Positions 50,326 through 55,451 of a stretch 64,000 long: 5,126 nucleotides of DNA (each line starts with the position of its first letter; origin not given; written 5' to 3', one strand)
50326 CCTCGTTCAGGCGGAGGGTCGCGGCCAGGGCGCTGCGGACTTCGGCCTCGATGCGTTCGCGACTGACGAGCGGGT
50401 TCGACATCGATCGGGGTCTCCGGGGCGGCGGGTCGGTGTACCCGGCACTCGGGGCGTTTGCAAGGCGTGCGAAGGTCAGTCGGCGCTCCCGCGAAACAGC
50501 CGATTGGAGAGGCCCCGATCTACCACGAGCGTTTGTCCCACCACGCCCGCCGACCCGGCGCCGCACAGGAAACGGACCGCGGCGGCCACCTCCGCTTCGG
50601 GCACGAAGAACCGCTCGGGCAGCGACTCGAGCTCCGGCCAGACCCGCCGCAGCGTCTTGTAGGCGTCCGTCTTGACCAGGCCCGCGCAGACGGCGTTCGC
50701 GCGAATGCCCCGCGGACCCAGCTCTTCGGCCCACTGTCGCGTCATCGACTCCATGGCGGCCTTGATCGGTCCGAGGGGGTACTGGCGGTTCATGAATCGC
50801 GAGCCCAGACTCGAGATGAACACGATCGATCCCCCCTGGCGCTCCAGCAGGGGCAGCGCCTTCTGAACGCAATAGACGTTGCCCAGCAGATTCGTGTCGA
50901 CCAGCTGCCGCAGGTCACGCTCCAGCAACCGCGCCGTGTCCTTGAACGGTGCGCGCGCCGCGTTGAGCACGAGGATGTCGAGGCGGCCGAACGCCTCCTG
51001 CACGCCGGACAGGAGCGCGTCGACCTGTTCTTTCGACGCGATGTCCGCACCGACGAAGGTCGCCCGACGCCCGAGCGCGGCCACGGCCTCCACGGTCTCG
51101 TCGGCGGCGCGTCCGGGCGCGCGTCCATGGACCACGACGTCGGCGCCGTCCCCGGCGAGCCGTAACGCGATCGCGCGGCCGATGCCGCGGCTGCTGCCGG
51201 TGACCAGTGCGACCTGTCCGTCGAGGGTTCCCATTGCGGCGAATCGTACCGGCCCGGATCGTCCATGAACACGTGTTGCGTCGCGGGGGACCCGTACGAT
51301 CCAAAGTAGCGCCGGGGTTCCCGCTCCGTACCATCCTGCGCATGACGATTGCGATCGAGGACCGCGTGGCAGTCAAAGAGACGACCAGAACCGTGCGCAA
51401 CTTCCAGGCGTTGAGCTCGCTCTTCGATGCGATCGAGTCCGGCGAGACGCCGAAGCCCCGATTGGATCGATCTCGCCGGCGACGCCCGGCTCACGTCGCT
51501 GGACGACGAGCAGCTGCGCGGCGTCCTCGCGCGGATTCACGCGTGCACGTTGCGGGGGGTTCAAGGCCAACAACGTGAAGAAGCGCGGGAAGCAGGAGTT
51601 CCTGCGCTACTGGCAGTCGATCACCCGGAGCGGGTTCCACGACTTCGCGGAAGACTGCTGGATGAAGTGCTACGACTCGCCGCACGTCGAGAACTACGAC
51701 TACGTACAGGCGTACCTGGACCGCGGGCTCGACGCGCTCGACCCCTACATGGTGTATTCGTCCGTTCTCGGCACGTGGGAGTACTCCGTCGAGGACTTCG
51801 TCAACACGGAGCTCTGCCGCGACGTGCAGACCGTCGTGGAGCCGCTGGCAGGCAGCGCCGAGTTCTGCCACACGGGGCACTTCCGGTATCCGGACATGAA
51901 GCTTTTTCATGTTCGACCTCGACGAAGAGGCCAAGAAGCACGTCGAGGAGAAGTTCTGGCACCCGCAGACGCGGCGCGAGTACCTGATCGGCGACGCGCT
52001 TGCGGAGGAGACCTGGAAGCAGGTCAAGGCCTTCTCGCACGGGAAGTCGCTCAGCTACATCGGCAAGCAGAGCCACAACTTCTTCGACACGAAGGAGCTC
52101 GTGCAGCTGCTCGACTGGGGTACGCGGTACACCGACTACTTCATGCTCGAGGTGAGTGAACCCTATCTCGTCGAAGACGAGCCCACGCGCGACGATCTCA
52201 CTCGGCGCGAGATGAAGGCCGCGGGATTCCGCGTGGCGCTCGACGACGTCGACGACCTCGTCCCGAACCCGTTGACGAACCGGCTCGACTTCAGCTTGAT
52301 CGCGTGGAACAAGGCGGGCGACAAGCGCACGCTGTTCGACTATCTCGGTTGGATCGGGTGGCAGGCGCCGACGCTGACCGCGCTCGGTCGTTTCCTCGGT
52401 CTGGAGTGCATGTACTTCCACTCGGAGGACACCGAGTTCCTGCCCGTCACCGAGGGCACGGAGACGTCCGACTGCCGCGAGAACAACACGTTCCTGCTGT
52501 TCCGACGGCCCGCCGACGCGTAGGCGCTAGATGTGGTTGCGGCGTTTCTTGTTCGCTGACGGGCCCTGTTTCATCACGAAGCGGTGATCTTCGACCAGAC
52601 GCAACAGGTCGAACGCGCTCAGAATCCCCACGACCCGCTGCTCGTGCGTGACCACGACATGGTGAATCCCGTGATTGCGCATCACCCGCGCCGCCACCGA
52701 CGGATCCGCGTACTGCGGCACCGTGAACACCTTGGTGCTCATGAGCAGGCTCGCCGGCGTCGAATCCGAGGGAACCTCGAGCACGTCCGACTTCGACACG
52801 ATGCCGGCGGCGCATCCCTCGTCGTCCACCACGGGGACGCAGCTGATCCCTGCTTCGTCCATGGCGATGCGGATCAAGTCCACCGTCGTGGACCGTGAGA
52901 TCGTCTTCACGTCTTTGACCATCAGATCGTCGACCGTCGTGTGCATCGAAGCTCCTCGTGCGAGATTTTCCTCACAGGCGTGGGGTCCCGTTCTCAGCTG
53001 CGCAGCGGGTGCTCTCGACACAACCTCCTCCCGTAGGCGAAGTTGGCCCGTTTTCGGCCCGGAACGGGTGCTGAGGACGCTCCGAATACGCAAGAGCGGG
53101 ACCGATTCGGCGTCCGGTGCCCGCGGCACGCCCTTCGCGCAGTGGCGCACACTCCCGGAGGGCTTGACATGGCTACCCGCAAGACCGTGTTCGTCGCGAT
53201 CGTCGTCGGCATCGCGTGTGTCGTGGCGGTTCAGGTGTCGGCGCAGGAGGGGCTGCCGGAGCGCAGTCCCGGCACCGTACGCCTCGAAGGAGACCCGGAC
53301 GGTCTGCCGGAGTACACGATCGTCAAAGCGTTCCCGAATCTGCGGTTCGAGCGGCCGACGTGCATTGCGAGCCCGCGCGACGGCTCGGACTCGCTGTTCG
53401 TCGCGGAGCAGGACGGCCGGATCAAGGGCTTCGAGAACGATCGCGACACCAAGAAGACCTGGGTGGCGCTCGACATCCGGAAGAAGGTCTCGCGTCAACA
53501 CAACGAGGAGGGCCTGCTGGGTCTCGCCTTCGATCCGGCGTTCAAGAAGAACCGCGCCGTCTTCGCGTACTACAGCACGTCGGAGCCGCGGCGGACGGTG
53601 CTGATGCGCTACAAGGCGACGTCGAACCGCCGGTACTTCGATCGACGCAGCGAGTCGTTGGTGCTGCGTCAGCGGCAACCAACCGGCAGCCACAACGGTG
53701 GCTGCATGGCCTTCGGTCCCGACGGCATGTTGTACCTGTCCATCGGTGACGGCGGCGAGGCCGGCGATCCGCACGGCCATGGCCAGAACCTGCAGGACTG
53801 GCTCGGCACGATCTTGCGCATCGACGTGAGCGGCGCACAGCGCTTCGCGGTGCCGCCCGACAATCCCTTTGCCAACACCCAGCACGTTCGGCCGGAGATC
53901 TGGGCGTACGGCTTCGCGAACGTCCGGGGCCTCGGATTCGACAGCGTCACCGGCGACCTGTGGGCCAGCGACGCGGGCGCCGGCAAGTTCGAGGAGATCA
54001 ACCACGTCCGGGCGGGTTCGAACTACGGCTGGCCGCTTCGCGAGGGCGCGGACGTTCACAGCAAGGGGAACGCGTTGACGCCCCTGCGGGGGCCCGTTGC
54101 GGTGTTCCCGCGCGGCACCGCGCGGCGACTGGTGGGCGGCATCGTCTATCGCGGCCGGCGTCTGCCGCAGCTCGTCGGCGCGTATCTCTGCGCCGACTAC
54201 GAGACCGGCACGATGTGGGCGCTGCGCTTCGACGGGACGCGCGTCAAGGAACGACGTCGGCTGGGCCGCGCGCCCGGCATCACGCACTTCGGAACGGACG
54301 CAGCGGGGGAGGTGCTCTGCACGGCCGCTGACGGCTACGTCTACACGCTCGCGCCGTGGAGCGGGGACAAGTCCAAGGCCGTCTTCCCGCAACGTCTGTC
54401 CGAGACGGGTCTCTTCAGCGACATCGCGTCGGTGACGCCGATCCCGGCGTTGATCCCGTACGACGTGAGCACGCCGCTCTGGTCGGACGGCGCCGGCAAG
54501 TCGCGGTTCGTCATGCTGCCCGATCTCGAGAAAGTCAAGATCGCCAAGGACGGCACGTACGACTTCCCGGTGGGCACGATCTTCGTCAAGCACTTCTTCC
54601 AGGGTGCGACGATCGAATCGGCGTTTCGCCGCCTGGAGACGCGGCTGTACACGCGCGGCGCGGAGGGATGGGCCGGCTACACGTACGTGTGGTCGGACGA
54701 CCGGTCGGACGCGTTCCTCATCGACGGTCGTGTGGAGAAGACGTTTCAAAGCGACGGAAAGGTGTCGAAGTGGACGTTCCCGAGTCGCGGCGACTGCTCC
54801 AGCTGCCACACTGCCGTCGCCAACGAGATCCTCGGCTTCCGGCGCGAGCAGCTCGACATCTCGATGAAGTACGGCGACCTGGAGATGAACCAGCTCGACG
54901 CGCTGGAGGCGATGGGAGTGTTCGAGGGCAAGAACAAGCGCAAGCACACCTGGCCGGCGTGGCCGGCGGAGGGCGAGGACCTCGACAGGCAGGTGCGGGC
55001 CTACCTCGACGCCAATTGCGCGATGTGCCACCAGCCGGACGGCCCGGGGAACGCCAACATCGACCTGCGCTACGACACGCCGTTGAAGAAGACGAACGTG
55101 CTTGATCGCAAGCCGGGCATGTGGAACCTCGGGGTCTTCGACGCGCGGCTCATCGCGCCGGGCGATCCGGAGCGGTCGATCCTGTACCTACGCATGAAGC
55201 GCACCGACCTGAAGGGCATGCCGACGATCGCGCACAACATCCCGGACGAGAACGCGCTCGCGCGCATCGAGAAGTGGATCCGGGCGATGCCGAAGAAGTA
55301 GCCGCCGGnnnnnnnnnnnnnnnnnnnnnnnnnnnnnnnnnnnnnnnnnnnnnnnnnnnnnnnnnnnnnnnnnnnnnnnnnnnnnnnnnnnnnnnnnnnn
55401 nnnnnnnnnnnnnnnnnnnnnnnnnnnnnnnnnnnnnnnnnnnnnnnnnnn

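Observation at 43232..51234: Ten-gene translationally coupled type II FAS/PKS-like operon with four KS-family proteins and unknown lipid/polyene product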

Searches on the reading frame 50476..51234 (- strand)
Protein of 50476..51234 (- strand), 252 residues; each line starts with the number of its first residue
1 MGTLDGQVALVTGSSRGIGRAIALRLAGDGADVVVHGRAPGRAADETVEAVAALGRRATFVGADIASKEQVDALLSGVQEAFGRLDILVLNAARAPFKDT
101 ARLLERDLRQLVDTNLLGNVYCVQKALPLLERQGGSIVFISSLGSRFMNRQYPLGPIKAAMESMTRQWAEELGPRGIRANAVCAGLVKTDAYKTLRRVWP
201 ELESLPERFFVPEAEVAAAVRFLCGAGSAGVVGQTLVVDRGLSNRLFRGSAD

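Call 6: search_protein_families(library=pfam, proteins=[window:50476-51234:-], max_evalue=0.01)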
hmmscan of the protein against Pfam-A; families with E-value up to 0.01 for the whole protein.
window:50476-51234:- (252 aa): 4 families
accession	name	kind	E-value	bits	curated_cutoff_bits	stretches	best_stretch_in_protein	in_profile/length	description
PF13561.12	adh_short_C2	-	1.7e-52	178.8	27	1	15-243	5-236/236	Enoyl-(Acyl carrier protein) reductase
PF00106.31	adh_short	-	5.1e-45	153.8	26.6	1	7-196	1-191/195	short chain dehydrogenase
PF08659.16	KR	-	4.9e-09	36.8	22.6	1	9-147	3-141/180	KR domain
PF01370.27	Epimerase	-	0.00096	19.1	20.9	1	9-78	1-63/240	NAD dependent epimerase/dehydratase family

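Call 7: search_protein_families(library=ncbifam, proteins=[window:50476-51234:-], max_evalue=0.01)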
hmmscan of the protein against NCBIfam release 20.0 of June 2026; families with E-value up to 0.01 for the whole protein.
window:50476-51234:- (252 aa): 234 families (the best 25 are shown)
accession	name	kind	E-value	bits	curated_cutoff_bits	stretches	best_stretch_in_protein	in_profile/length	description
NF005975.0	PRK08063.1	equivalog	1e-54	185.5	328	1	5-243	3-247/250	enoyl-[acyl-carrier-protein] reductase FabL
NF005559.1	PRK07231.1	subfamily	1.9e-46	158.6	215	1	4-242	2-247/249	glucose 1-dehydrogenase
TIGR03971.1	SDR_subfam_1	subfamily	2e-42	145.4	300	1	4-244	1-270/271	mycofactocin-coupled SDR family oxidoreductase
NF009466.0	PRK12826.1-2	subfamily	1.7e-41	142.3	222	1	7-242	4-244/248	3-oxoacyl-ACP reductase FabG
TIGR01830.1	3oxo_ACP_reduc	equivalog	9e-41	140.1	297.75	1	9-242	1-238/239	3-oxoacyl-[acyl-carrier-protein] reductase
NF004198.0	PRK05653.1-3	equivalog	2.1e-39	135.5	296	1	3-242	4-246/248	3-oxoacyl-ACP reductase FabG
NF009468.0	PRK12826.1-4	equivalog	2.6e-39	135.5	318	1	3-241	4-246/256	SDR family oxidoreductase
NF053807.1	RhamDHLra1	equivalog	4.4e-39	134.7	400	1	4-242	2-247/252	L-rhamnose 1-dehydrogenase Lra1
NF004778.0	PRK06124.1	equivalog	6.9e-39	133.8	303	1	4-245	9-255/256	SDR family oxidoreductase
NF005909.0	PRK07890.1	subfamily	2.8e-38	131.7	258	1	2-193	3-195/260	short chain dehydrogenase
NF004197.0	PRK05653.1-1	equivalog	4e-38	131.5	332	1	3-243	4-247/249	3-oxoacyl-ACP reductase FabG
NF005893.0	PRK07856.1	equivalog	2e-37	128.9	255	1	4-241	7-240/255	SDR family oxidoreductase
NF005873.0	PRK07814.1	equivalog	3.6e-37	128.2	346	1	3-243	7-252/263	SDR family oxidoreductase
NF005446.0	PRK07035.1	equivalog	5.1e-37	127.5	373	1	4-242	9-253/255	SDR family oxidoreductase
NF004200.0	PRK05653.1-5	equivalog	1.2e-36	126.6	273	1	8-242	4-241/242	3-oxoacyl-ACP reductase FabG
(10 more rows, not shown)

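Call 37: search_solved_structures(query=window:50476-51234:-, max_evalue=1e-10, show_alignments=2)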
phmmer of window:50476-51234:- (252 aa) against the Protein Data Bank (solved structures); distinct sequences matched with E-value up to 1e-10: 519 (the best 60 are shown).
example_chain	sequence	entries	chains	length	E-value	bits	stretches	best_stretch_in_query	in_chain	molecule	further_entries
3oic_A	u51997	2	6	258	2.2e-37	132.1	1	7-243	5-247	Enoyl-[acyl-carrier-protein] reductase [NADPH]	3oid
4dml_A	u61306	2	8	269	5.4e-36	127.6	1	5-242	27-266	3-oxoacyl-[acyl-carrier-protein] reductase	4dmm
4rzh_A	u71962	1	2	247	4e-34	121.5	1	3-242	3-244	3-oxoacyl-[acyl-carrier protein] reductase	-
3woh_A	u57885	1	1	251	3.6e-33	118.4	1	2-243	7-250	SiaM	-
4jro_A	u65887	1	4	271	5.2e-33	117.8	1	3-242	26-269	FabG protein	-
2hq1_A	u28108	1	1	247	9.7e-33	117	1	4-242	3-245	Glucose/ribitol dehydrogenase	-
3sj7_A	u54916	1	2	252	1.7e-32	116.2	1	8-242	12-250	3-oxoacyl-(Acyl-carrier-protein) reductase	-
3osu_A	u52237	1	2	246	1.7e-32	116.2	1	8-242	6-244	3-oxoacyl-[acyl-carrier-protein] reductase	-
2uvd_A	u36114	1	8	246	1.8e-32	116.1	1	4-242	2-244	3-OXOACYL-(ACYL-CARRIER-PROTEIN) REDUCTASE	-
9vrz_A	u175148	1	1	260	2.8e-31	112.2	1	2-241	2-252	Carbonyl Reductase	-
9vry_A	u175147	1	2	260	6.5e-31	111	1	2-241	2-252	Carbonyl Reductase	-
9vs0_A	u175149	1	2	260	1.5e-30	109.8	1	2-241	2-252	Carbonyl Reductase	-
9ng1_A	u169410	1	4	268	1.8e-30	109.5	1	2-242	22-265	2,3-dihydroxy-2,3-dihydro-p-cumate dehydrogenase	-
7tzp_A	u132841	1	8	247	1.8e-30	109.5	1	6-241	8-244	3-oxoacyl-ACP reductase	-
6t6n_A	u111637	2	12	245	2.1e-30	109.4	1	5-241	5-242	3-oxoacyl-[acyl-carrier protein] reductase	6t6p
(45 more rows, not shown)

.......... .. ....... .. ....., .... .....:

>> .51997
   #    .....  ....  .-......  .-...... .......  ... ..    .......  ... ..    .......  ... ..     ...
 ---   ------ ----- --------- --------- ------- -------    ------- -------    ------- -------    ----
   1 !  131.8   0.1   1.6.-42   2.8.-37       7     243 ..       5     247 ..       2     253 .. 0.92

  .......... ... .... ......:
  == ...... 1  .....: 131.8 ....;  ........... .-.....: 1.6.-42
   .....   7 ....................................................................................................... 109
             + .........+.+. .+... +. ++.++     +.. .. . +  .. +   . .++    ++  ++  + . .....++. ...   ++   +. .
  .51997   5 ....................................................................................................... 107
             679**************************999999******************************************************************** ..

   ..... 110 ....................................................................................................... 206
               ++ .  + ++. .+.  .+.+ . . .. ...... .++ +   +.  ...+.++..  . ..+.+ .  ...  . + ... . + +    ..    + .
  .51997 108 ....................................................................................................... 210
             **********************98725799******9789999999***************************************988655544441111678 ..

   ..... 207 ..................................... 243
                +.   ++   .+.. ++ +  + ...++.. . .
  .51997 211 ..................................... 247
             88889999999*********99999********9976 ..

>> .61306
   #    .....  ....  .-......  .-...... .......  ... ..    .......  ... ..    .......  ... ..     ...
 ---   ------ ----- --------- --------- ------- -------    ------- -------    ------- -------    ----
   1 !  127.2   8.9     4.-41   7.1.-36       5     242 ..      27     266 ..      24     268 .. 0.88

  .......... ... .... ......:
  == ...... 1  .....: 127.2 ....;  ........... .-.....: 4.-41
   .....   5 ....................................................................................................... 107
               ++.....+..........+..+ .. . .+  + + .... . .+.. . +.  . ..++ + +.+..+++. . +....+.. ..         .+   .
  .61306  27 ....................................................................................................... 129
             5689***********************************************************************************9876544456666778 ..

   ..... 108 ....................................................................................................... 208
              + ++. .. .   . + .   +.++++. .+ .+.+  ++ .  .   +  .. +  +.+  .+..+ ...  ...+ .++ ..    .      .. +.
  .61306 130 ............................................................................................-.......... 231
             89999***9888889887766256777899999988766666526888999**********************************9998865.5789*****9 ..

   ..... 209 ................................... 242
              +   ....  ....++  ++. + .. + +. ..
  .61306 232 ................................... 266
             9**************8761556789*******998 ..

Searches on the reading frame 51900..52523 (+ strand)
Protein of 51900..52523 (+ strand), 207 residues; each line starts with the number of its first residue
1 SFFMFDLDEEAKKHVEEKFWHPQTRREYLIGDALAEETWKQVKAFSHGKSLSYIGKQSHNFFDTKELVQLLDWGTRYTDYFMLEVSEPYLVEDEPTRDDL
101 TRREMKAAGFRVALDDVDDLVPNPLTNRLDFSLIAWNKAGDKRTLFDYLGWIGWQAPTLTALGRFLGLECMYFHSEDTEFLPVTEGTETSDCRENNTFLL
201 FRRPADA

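Call 9: search_protein_families(library=pfam, proteins=[window:51900-52523:+], max_evalue=0.001)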
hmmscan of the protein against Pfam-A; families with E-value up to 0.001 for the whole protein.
window:51900-52523:+ (207 aa): 0 families

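Call 52: find_homologous_proteins(query=window:51900-52523:+)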
Query window:51900-52523:+ (207 aa): 3 proteins with E <= 0.001 among 129 candidates.
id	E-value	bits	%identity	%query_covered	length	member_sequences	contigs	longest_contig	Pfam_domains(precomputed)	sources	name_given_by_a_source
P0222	1.7e-137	474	100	99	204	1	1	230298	-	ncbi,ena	-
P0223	7.8e-58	213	54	87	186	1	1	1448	-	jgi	jgi:hypothetical protein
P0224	1.1e-52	197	67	67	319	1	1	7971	-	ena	-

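Call 69: predict_structure(alignment_id=A4)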
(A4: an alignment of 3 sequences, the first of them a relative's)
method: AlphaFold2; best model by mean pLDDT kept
length: 319 residues; sequences in the alignment: 3
mean_pLDDT: 38.9   pTM: 0.28
mean pLDDT of the five models: 38.9, 36.8, 35.0, 31.5, 30.8
residues with pLDDT >= 90: 0; 70-90: 23; 50-70: 29; < 50: 267
segments of 3 or more residues with pLDDT < 50: 1-4, 58-69, 73-245, 247-319
pLDDT, mean of each block of 10 residues (from residue 1): 59 74 77 61 53 53 45 43 38 35 29 29 28 25 29 29 24 23 34 36 31 44 37 34 47 38 34 39 25 30 30 31
secondary structure, 60 per line:
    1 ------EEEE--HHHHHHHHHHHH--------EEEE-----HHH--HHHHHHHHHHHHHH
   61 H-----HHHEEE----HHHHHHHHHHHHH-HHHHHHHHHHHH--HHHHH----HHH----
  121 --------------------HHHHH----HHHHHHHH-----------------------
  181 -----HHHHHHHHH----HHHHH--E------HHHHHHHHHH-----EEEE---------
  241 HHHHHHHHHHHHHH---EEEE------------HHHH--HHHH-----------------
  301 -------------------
elements in order: E7-10 H13-24 E33-36 H47-61 E70-72 H77-89 H91-102 H105-109 H141-145 H150-157 H186-194 H199-203 H213-222 E228-231 H241-254 E258-261 H274-277 H280-283

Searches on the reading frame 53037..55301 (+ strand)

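Call 9: search_protein_families(library=pfam, proteins=[window:53037-55301:+], max_evalue=0.001)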
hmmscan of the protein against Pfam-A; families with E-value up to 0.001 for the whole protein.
window:53037-55301:+ (754 aa): 1 family
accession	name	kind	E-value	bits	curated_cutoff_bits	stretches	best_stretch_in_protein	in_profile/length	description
PF07995.17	GSDH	-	1.5e-49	169.5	25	1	107-410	4-301/332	Glucose / Sorbosone dehydrogenase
